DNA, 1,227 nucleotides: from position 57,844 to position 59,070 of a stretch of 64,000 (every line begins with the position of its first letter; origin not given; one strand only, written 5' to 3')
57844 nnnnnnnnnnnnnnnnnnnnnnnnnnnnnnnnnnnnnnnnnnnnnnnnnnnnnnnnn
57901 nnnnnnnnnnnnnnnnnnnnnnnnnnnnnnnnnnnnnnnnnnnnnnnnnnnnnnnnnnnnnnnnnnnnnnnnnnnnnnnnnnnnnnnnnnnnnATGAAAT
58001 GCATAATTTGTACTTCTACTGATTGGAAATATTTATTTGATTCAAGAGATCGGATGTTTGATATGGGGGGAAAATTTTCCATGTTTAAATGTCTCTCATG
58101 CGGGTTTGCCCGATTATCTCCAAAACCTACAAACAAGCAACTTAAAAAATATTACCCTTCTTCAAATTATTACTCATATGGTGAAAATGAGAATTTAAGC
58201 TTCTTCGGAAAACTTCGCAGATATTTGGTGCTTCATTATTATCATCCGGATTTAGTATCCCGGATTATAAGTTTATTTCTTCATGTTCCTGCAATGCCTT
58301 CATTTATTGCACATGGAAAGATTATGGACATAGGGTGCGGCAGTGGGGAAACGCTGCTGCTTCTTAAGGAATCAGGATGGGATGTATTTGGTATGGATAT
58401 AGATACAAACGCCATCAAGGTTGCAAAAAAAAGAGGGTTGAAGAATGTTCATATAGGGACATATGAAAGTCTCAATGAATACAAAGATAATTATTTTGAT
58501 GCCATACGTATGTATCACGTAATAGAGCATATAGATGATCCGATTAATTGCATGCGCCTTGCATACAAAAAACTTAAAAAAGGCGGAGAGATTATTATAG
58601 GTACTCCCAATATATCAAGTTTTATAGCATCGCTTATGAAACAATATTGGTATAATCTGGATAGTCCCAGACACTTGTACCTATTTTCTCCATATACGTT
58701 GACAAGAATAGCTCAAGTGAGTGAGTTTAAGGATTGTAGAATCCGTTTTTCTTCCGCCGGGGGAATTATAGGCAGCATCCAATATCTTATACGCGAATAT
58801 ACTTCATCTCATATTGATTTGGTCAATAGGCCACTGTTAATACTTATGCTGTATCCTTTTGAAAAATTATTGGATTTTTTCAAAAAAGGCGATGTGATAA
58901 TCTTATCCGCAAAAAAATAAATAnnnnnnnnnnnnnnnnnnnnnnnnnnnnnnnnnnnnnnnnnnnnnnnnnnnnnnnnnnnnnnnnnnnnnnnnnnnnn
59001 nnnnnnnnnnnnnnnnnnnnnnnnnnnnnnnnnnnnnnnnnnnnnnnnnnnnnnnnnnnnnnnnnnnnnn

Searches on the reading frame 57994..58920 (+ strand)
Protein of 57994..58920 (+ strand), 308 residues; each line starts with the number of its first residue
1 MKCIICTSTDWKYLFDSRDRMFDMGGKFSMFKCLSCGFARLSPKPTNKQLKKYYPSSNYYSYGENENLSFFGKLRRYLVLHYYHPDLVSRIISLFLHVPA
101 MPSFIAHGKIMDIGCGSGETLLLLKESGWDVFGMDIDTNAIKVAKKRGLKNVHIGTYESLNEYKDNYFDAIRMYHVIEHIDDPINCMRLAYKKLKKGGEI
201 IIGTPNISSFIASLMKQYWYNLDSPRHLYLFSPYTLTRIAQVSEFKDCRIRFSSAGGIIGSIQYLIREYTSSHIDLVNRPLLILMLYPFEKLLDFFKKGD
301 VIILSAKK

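Call 13: search_protein_families(library=pfam, proteins=[window:57994-58920:+], max_evalue=0.00001)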
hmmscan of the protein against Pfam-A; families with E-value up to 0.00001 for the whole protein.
window:57994-58920:+ (308 aa): 6 families
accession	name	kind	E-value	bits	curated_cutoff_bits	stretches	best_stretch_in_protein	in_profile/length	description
PF13489.12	Methyltransf_23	-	1.3e-25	90.4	27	1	102-245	18-159/164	Methyltransferase domain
PF08241.18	Methyltransf_11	-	7.4e-19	68.6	21.2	1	112-202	2-95/95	Methyltransferase domain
PF13847.12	Methyltransf_31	-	1.5e-15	57.6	27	1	108-214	5-122/145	Methyltransferase domain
PF08242.18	Methyltransf_12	-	6.9e-13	49.6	30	1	111-199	1-97/98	Methyltransferase domain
PF13649.12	Methyltransf_25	-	1.2e-12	48.7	27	1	110-198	1-97/97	Methyltransferase domain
PF07021.18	MetW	-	2.3e-10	40.9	21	1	108-208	15-113/193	Methionine biosynthesis protein MetW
